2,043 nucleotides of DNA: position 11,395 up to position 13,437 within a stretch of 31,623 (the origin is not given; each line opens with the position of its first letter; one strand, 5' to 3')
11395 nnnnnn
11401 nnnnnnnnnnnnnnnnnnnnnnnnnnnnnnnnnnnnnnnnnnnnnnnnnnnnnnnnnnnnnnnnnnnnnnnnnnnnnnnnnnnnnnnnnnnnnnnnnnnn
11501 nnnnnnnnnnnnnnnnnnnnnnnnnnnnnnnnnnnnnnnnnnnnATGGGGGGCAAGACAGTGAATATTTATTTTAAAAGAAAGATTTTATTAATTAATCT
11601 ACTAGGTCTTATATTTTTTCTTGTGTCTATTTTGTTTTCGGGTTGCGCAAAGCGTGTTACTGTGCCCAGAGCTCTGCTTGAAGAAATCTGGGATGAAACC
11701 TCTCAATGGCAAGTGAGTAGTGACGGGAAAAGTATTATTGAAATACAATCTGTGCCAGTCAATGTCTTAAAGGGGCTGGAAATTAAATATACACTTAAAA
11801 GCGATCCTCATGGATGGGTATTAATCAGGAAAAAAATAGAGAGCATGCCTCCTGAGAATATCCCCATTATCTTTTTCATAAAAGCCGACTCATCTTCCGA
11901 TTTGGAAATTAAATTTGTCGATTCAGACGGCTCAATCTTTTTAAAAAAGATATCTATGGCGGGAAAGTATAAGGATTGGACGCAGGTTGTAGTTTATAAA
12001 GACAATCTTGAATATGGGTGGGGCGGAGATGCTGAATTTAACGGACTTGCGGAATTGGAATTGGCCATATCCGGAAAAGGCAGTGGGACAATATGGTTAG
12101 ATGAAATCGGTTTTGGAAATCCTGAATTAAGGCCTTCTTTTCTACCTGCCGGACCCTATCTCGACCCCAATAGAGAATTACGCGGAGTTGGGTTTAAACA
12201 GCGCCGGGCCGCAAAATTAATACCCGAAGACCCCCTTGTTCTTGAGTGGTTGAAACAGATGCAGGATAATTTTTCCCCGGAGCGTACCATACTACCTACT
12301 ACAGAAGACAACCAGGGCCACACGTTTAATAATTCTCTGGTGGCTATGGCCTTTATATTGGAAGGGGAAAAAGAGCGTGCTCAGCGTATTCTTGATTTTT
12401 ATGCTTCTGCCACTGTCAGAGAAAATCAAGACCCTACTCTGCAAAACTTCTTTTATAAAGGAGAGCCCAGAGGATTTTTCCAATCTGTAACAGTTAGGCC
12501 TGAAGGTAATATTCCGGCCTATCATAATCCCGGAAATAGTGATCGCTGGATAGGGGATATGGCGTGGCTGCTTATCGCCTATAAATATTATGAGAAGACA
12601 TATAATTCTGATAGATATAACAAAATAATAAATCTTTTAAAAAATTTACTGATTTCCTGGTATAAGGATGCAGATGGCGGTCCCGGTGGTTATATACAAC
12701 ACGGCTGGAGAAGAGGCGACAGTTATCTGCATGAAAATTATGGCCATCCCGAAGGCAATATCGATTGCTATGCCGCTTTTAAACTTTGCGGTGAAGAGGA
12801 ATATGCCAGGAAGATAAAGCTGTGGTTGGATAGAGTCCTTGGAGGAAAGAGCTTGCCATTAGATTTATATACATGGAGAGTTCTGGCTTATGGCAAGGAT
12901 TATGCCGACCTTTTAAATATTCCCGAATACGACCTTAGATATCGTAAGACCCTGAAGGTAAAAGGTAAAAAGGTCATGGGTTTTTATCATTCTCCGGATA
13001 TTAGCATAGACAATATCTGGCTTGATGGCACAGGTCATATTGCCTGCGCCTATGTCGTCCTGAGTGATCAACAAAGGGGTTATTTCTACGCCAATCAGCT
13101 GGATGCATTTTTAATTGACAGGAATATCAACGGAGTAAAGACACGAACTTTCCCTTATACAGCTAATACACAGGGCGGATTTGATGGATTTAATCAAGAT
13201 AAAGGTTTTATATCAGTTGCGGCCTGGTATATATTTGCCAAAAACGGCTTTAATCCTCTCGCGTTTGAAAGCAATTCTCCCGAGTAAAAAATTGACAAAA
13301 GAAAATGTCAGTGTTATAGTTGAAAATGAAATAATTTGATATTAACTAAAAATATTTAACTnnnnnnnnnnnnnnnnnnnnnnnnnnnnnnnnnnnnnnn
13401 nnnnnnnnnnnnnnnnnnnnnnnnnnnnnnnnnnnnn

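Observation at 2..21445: Candidate new type of polysaccharide-utilisation system: PEP-CTERM-anchored binders, secreted solo CBMs, unknown barrel enzymes and a GH94, without SusC/D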

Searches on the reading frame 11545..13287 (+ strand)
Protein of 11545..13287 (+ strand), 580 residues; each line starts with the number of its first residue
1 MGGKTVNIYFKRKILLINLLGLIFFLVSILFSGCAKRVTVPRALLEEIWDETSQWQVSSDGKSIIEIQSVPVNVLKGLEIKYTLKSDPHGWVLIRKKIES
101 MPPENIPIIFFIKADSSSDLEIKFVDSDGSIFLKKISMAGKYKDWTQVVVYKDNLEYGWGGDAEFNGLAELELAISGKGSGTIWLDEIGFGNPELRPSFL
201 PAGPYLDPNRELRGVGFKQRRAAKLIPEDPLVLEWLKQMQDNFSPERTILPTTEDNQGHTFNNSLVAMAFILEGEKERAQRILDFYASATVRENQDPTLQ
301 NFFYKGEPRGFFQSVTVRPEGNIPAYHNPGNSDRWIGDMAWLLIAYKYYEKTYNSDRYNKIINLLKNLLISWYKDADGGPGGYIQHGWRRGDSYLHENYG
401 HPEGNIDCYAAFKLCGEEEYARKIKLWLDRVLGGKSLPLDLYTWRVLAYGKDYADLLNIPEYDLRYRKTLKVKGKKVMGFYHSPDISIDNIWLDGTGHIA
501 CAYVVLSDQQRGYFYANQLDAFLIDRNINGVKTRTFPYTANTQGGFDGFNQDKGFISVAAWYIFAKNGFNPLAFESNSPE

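Call 4: search_protein_families(library=pfam, proteins=[window:11545-13287:+], max_evalue=0.01)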
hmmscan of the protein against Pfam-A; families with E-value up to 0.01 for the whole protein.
window:11545-13287:+ (580 aa): 0 families

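Call 12: search_solved_structures(query=window:11545-13287:+, max_evalue=1)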
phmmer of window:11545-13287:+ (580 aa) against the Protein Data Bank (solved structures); distinct sequences matched with E-value up to 1: 2.
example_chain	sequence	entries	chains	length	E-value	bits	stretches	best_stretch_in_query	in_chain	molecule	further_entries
5bv9_A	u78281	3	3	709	0.016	16.9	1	367-403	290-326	Cellulose 1,4-beta-cellobiosidase | Glycoside hydrolase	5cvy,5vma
2qas_A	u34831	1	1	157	0.29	12.8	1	21-70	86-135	Hypothetical protein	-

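Call 78: search_protein_families(library=ncbifam, proteins=[window:11545-13287:+], max_evalue=0.01)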
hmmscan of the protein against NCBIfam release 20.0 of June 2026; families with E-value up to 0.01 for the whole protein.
window:11545-13287:+ (580 aa): 0 families
